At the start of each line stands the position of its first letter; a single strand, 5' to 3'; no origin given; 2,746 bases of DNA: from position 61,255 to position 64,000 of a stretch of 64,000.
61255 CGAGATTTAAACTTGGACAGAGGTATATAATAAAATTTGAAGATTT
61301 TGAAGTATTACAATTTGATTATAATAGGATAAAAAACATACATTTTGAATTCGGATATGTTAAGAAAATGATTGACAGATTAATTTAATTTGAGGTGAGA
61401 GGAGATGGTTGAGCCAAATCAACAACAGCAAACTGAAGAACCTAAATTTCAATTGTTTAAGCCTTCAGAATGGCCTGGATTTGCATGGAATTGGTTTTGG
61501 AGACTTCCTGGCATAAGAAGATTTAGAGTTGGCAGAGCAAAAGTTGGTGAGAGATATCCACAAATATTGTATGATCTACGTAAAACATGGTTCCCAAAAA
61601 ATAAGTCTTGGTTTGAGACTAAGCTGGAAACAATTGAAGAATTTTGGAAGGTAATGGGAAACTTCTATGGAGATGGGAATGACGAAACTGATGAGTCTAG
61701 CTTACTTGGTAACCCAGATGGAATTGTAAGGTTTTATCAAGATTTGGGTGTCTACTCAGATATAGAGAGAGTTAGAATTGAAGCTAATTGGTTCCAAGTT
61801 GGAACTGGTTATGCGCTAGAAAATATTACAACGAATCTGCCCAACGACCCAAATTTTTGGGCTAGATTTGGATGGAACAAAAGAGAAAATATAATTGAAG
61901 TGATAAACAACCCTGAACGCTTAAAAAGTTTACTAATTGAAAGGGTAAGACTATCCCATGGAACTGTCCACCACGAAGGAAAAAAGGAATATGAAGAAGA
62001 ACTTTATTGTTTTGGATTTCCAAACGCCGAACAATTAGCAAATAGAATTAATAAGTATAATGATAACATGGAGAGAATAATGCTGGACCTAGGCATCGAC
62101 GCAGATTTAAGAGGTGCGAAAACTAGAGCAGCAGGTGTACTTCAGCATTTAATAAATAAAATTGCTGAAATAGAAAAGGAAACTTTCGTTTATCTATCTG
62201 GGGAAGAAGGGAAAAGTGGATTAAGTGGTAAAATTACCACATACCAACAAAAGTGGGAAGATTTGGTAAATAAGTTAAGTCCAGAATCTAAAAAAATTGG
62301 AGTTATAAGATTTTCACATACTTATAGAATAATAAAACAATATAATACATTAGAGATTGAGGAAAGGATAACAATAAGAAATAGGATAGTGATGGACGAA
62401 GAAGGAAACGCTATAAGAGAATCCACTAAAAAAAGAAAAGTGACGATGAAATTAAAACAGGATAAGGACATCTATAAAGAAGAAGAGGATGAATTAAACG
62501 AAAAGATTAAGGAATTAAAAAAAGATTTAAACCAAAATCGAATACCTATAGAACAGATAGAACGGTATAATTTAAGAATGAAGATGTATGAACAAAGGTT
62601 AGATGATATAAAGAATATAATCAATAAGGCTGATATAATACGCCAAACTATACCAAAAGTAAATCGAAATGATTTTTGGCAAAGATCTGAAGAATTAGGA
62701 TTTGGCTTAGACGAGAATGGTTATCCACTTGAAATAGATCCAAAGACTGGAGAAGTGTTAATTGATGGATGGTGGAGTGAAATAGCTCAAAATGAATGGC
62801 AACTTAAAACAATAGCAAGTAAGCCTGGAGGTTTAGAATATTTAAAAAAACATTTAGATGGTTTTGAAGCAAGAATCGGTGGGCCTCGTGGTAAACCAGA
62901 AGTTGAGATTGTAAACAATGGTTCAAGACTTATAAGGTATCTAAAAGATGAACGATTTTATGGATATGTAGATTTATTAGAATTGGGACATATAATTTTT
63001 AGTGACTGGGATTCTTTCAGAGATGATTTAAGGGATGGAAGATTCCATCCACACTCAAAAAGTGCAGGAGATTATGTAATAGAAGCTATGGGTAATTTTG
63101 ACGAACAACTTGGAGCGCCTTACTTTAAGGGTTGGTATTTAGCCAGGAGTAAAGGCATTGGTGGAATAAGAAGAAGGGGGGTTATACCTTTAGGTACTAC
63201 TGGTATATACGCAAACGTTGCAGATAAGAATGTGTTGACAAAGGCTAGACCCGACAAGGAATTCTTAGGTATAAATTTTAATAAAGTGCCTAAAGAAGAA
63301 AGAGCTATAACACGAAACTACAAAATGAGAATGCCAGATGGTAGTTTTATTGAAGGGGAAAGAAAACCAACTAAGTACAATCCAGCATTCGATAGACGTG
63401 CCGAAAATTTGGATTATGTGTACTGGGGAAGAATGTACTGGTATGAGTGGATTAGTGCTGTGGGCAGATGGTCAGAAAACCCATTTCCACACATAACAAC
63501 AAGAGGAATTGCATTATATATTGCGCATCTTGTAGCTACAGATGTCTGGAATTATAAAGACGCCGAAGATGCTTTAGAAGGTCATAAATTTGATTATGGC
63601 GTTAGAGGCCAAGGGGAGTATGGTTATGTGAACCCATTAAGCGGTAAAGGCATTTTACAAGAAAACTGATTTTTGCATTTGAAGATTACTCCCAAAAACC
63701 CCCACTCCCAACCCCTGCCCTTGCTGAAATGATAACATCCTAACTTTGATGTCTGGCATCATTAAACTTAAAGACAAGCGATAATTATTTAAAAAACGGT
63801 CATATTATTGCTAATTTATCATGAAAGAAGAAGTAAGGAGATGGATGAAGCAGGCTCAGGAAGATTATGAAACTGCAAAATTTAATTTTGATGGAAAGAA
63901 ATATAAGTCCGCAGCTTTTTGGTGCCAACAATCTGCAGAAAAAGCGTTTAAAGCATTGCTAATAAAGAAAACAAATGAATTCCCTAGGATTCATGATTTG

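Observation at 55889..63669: Translationally coupled four-gene operon: Arch_ATPase-type NTPase, 858-aa polytopic membrane protein and two large ORFans (best candidate for an undescribed system)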

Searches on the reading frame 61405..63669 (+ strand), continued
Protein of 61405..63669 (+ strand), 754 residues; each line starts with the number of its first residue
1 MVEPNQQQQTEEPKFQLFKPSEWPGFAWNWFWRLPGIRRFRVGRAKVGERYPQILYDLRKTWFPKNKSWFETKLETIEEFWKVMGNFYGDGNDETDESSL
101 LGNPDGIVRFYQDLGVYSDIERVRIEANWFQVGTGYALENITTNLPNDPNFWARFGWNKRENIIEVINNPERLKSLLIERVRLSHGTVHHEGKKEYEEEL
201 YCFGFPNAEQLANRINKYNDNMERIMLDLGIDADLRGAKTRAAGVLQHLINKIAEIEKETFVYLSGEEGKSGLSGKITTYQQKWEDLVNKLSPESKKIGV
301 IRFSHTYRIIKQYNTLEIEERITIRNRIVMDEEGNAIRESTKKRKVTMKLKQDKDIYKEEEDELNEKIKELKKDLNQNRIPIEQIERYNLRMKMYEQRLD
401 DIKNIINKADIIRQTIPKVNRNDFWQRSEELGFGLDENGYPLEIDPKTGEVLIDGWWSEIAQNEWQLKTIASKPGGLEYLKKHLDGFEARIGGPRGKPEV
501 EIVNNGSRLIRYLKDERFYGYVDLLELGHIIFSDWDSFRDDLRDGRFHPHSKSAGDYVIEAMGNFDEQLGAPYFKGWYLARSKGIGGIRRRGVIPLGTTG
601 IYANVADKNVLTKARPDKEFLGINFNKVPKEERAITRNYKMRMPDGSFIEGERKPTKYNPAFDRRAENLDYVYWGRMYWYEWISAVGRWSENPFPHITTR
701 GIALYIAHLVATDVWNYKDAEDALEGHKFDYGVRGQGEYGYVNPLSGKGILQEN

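Call 67: find_encoding_contigs(protein=P0001, flank=10000, max_places=2)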
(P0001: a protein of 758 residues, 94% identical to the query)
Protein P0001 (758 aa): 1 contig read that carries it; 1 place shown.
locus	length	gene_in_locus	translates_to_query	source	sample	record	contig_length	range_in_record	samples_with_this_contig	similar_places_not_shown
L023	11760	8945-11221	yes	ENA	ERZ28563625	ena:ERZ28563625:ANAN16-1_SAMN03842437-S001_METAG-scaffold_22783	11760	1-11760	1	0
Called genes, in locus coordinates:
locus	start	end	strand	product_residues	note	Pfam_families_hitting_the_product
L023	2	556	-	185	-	?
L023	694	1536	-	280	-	PF04117:Mpv17_PMP22 (weak)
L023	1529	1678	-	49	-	-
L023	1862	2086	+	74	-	PF24434:DUF7557 (weak)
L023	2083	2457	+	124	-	PF01850:PIN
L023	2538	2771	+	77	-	PF02697:VAPB_antitox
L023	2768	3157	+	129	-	PF01850:PIN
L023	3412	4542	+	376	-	PF05673:DUF815 (faint), PF13173:AAA_14 (faint)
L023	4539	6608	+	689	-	-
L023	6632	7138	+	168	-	-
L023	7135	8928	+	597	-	-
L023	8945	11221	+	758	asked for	-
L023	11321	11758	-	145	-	?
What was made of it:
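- Closest known: Mpv17/PMP22 family. Same: The precomputed annotation also flags the L023 ortholog (call 67).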

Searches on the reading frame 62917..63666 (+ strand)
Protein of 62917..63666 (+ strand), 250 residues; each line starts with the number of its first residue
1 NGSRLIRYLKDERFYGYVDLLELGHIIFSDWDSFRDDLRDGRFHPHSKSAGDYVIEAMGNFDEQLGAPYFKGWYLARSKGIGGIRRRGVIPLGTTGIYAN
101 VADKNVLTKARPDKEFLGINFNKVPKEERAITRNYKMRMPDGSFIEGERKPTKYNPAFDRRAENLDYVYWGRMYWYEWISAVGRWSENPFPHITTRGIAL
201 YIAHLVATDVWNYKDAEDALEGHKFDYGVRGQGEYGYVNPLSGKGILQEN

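Call 58: search_protein_representatives(alignment_id=A4)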
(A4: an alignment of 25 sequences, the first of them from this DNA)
Query: 25 sequences, 171 profile positions. Proteins with E-value up to 0.001 (for the whole library): 334; up to 1e-10: 288; up to 1e-30: 75. The best 150 are listed.
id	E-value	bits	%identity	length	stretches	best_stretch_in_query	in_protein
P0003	8.9e-50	184.9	-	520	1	3-171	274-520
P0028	3.2e-49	183.0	-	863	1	2-169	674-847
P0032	3.5e-49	182.9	-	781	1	2-168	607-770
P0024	4.5e-48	179.3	-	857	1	1-162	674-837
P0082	2.4e-47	177.0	-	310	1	3-171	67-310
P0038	6.4e-47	175.5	-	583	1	4-162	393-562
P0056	3.1e-46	173.3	-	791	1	2-156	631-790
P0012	3.1e-46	173.3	-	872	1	2-170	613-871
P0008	3.2e-46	173.3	-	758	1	4-170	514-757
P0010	3.3e-45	170.0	-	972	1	3-170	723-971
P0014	1.5e-44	167.9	-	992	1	4-171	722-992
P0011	1.7e-44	167.7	-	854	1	3-170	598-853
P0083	3.4e-44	166.7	-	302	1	2-166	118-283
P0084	9.0e-43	162.0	-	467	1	2-162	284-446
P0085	1.8e-42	161.0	-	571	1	5-166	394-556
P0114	5.5e-33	130.2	-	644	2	4-158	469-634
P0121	2.8e-32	127.9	-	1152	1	5-160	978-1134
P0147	5.9e-30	120.3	-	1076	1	10-162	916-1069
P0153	4.0e-29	117.6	-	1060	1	4-156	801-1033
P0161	3.3e-28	114.7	-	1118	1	4-157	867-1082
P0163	3.7e-28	114.5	-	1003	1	18-163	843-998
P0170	1.8e-27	112.2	-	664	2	5-157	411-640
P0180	2.1e-26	108.8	-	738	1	18-156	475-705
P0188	8.7e-26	106.8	-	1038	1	2-152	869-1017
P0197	2.7e-25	105.2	-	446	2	93-161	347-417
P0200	5.4e-25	104.2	-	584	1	7-147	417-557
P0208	7.4e-24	100.5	-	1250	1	18-156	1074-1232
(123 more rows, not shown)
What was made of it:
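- A profile of the module finds 334 proteins among 1.84e9, always at the C-terminus (call 58).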

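Call 59: search_protein_families(library=pfam, proteins=[P0208, P0121, P0161, P0147, P0153, P0188, P0163, P0197, P0114, P0170], max_evalue=0.01)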
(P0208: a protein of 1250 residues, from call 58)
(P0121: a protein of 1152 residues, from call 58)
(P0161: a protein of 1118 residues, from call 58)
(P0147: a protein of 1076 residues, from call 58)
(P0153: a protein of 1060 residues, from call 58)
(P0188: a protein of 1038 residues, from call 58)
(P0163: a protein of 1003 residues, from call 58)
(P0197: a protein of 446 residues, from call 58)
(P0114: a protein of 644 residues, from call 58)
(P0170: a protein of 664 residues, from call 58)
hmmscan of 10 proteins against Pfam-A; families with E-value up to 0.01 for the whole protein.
P0208 (1250 aa): 1 family
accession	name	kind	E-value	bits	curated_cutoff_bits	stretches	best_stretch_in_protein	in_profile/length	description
PF06486.16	DUF1093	-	0.0098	17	26.3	0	417-448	24-55/81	Protein of unknown function (DUF1093)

P0121 (1152 aa): 1 family
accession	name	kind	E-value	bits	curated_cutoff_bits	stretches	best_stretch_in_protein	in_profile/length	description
PF06197.19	DUF998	-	0.0045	17.1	30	1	16-166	9-156/184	Protein of unknown function (DUF998)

P0161 (1118 aa): 0 families

P0147 (1076 aa): 0 families

P0153 (1060 aa): 0 families

P0188 (1038 aa): 0 families

P0163 (1003 aa): 1 family
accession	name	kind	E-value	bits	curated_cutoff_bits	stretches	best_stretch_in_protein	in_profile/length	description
PF12963.12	DUF3852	-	0.0043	17.8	25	0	3-95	2-106/107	Protein of unknown function (DUF3852)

P0197 (446 aa): 0 families

P0114 (644 aa): 0 families

P0170 (664 aa): 0 families
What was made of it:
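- Tried and rejected: There are none (call 59).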

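Call 89: list_cluster_members(proteins=[P0208, P0188, P0161, P0153, P0147, P0121, P0163, P0197, P0200, P0180])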
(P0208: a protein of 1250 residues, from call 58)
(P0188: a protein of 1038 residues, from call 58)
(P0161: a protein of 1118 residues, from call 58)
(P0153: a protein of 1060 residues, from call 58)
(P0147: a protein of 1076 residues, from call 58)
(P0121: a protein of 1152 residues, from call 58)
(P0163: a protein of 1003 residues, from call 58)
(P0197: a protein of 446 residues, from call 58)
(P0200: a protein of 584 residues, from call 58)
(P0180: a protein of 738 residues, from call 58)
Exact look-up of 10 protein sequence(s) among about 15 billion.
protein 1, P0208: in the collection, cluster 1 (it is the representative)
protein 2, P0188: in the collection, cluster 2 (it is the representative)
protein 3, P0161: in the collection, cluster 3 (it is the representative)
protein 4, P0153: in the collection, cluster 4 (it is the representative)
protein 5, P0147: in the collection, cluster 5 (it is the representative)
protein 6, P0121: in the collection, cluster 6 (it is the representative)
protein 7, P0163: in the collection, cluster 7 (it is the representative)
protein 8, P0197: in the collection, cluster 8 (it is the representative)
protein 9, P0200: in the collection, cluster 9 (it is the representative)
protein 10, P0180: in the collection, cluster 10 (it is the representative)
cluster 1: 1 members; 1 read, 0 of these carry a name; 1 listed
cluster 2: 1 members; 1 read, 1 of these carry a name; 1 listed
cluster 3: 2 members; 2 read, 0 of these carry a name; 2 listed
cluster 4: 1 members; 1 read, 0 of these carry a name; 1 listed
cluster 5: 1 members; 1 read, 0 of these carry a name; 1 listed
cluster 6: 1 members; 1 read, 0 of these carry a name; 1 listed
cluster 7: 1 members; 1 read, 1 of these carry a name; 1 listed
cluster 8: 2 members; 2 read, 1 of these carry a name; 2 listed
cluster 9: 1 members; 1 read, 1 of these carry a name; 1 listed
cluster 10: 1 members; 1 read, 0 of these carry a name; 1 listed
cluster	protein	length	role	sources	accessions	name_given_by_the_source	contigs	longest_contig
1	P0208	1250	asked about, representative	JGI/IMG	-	-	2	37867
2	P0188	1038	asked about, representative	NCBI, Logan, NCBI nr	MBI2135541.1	hypothetical protein HYU06_00545 [Candidatus Woesearchaeota archaeon] | hypothetical protein [Candidatus Woesearchaeota archaeon]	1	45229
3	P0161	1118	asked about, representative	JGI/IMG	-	-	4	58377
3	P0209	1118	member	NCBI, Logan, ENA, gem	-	-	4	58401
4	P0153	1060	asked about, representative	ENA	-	-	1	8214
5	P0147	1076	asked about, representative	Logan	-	-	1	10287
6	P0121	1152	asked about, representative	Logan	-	-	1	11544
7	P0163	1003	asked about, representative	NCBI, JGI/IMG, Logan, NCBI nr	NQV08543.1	hypothetical protein HQ529_01675 [Candidatus Woesearchaeota archaeon] | hypothetical protein [Candidatus Woesearchaeota archaeon]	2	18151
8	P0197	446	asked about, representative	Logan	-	-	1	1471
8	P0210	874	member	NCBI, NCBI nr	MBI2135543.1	hypothetical protein HYU06_00555 [Candidatus Woesearchaeota archaeon] | hypothetical protein [Candidatus Woesearchaeota archaeon]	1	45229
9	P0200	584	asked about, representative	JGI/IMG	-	hypothetical protein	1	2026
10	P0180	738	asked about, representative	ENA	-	-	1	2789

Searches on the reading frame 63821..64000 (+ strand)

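Call 92: search_protein_families(library=pfam, proteins=[window:63821-64000:+], max_evalue=0.1)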
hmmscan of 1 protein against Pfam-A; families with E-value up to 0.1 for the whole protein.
window:63821-64000:+ (60 aa): 1 family
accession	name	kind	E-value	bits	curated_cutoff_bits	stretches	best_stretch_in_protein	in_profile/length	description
PF05168.19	HEPN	-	1.7e-18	67.3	22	1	5-60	1-56/117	HEPN domain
